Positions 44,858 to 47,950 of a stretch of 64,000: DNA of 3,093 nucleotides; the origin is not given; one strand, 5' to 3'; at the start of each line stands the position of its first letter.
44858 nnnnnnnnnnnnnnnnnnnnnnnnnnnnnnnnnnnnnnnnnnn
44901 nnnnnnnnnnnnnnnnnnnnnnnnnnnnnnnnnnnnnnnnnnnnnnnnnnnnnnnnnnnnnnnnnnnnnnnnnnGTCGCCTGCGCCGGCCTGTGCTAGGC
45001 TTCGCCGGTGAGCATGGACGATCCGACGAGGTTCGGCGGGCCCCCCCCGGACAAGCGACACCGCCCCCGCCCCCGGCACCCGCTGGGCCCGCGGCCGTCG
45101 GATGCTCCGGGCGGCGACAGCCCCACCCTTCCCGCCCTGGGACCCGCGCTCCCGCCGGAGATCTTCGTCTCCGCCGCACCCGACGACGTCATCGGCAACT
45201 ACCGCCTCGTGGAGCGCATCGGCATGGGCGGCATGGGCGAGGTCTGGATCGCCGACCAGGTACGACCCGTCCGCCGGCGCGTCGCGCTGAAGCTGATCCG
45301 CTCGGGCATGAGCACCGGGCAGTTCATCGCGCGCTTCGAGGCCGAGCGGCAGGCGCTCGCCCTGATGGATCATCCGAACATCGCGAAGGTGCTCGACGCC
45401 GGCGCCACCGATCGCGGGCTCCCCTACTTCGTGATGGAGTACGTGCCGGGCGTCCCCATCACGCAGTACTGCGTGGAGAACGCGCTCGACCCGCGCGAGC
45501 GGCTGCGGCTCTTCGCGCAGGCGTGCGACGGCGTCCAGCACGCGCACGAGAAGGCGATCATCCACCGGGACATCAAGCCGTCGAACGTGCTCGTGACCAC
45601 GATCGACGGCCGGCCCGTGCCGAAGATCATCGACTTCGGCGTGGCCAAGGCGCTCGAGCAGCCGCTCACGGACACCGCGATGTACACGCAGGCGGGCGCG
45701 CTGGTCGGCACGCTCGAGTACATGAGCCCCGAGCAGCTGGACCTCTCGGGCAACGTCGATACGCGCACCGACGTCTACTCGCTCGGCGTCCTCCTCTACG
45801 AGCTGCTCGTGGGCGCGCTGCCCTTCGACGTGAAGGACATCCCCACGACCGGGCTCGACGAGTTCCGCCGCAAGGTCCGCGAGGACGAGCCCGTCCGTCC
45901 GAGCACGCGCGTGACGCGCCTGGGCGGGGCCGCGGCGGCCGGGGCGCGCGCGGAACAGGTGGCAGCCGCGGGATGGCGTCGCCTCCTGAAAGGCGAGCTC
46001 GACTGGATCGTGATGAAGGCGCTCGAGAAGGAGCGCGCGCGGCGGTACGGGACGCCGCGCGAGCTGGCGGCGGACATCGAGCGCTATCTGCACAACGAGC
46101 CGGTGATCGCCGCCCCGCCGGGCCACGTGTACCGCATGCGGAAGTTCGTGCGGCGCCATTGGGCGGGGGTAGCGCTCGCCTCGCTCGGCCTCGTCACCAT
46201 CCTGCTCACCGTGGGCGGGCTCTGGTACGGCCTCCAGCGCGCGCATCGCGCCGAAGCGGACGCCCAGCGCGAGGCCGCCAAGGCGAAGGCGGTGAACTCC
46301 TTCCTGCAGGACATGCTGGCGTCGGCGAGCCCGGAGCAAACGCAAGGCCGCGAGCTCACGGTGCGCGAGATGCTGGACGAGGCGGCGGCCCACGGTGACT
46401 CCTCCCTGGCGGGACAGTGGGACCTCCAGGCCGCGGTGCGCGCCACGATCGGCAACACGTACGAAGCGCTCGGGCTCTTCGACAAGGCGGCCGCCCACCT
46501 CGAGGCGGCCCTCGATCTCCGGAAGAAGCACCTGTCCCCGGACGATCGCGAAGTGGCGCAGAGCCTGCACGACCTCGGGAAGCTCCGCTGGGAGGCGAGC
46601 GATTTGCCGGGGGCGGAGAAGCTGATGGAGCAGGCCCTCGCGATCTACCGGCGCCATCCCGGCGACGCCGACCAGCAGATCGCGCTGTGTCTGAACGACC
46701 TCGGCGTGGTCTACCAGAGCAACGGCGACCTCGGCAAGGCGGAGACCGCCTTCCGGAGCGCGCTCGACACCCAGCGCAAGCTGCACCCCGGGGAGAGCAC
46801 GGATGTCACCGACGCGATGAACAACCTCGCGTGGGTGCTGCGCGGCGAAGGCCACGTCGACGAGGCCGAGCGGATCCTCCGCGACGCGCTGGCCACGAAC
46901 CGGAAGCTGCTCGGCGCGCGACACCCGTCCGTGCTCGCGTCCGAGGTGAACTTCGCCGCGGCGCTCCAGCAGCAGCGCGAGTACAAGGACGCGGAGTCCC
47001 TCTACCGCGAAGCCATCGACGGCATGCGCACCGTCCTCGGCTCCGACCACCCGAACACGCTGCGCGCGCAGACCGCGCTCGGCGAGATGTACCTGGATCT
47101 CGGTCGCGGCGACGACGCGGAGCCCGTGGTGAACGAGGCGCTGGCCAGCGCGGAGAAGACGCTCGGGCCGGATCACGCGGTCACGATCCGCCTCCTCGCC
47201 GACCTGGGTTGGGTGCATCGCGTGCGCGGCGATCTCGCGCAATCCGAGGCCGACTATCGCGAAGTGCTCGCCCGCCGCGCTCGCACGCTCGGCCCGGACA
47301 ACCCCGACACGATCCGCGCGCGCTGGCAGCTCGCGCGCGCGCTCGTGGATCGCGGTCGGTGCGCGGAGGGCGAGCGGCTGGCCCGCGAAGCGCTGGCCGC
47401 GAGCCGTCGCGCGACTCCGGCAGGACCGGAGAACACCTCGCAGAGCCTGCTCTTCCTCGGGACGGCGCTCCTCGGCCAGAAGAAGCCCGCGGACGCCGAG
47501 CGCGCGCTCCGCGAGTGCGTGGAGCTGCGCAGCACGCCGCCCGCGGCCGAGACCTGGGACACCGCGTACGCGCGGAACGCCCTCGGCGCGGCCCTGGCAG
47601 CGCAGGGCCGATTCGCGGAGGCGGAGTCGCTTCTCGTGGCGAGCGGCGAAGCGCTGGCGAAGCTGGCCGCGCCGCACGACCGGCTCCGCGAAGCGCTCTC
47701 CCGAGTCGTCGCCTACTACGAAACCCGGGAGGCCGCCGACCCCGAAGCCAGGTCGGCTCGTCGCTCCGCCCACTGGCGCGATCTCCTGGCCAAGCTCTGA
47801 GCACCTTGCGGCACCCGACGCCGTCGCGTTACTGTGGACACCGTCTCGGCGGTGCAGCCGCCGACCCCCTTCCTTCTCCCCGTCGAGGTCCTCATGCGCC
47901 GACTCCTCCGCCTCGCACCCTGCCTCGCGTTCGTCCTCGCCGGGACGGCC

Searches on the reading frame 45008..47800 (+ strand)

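Call 5: search_protein_families(library=pfam, proteins=[window:45008-47800:+], max_evalue=0.01)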
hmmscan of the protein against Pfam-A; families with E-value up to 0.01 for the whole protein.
window:45008-47800:+ (930 aa): 18 families
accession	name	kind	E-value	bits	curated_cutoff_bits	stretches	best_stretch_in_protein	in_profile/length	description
PF13374.12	TPR_10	-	1.5e-66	219.1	27.5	8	602-640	3-41/42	Tetratricopeptide repeat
PF13424.12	TPR_12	-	3.3e-58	194.3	30.1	7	643-717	3-77/77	Tetratricopeptide repeat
PF00069.31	Pkinase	-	5.6e-40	137.8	31.7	1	65-280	1-204/263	Protein kinase domain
PF24885.1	TPR_NPHP3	-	1.3e-29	103.7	100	3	475-594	99-218/239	Nephrocystin-3 TPR domain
PF07714.23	PK_Tyr_Ser-Thr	-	2.8e-28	99.4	23.1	1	67-274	3-206/258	Protein tyrosine and serine/threonine kinase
PF07719.23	TPR_2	-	2.1e-21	74.7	27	0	480-507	6-33/34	Tetratricopeptide repeat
PF00515.34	TPR_1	-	8.8e-19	66.9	27.8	1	481-507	7-33/34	Tetratricopeptide repeat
PF13181.12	TPR_8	-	6.3e-17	60.7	25.7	0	479-508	5-34/34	Tetratricopeptide repeat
PF17874.7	TPR_MalT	-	8.8e-15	55.2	45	3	679-877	34-226/336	MalT-like TPR region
PF13428.12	TPR_14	-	6.1e-14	51.6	23.5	0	478-506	4-32/44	Tetratricopeptide repeat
PF13176.12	TPR_7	-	7.1e-13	48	27.9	0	603-633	1-31/36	Tetratricopeptide repeat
PF07721.20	TPR_4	-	2.3e-12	46.7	27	0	853-876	1-24/26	Tetratricopeptide repeat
PF13432.12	TPR_16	-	5.6e-12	46.3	32.7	2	651-715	5-61/65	Tetratricopeptide repeat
PF14559.12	TPR_19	-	2.3e-11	44.3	25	1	655-716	3-56/68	Tetratricopeptide repeat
PF24575.1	TPR_Slam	-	1.1e-05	26.3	35.2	0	539-594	30-82/104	Surface lipoprotein assembly modifier, N-terminal TPR repeats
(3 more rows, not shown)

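Call 6: search_protein_families(library=ncbifam, proteins=[window:45008-47800:+], max_evalue=0.01)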
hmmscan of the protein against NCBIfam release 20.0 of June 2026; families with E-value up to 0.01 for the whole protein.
window:45008-47800:+ (930 aa): 22 families
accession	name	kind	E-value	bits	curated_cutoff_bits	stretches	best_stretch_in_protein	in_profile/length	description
NF033483.0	PknB_PASTA_kin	equivalog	9.8e-71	239.4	450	2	63-275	7-210/563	Stk1 family PASTA domain-containing Ser/Thr kinase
NF040586.1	FxSxx_TPR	equivalog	3.6e-54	184.5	300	2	444-726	439-723/830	FxSxx-COOH system tetratricopeptide repeat protein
NF052427.1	StpK7MSMEG_1200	equivalog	3.5e-41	141.4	900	1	62-276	6-212/601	serine/threonine protein kinase StpK7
NF047741.1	antiphage_MADS6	equivalog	4e-38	131.3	460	2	159-275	295-405/612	methylation-associated defense system protein kinase MAD6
TIGR03903.1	TOMM_kin_cyc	equivalog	9.3e-37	126.4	705.75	1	90-270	4-186/1267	TOMM system kinase/cyclase fusion protein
NF009651.0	PRK13184.1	equivalog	2.3e-33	115.3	839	1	63-278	2-236/932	serine/threonine-protein kinase PknD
NF053615.1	SerThrKinAfsKStmc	equivalog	1.2e-25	90.3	1300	1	62-273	12-213/809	protein serine/threonine kinase AfsK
NF033442.0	BREX_PglW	equivalog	8.6e-18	63.5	990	1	63-299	204-447/1391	BREX system serine/threonine kinase PglW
NF038150.1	lanthi_synth_IV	equivalog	1e-15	57.2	650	1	63-304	189-427/851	class IV lanthionine synthetase LanL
NF043056.1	T4SS_LegK1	equivalog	3e-11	42.6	550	1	180-266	206-283/516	Dot/Icm T4SS effector kinase LegK1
NF053520.1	HK_Porph_FimS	equivalog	2.8e-10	39.1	600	1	489-633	98-236/618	sensor histidine kinase FimS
NF058632.1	SerThrKinPrkT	equivalog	9.6e-10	38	280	1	64-199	22-153/322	serine/threonine protein kinase PrkT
NF038151.1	lanthi_synth_III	equivalog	3e-08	32.5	575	1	107-313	267-466/833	class III lanthionine synthetase LanKC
TIGR02521.1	type_IV_pilW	equivalog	9e-08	31.9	154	1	528-632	42-130/234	type IV pilus biogenesis/stability protein PilW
NF033920.0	C39_PA2778_fam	equivalog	5.7e-07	29.2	150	0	565-630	196-253/255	PA2778 family cysteine peptidase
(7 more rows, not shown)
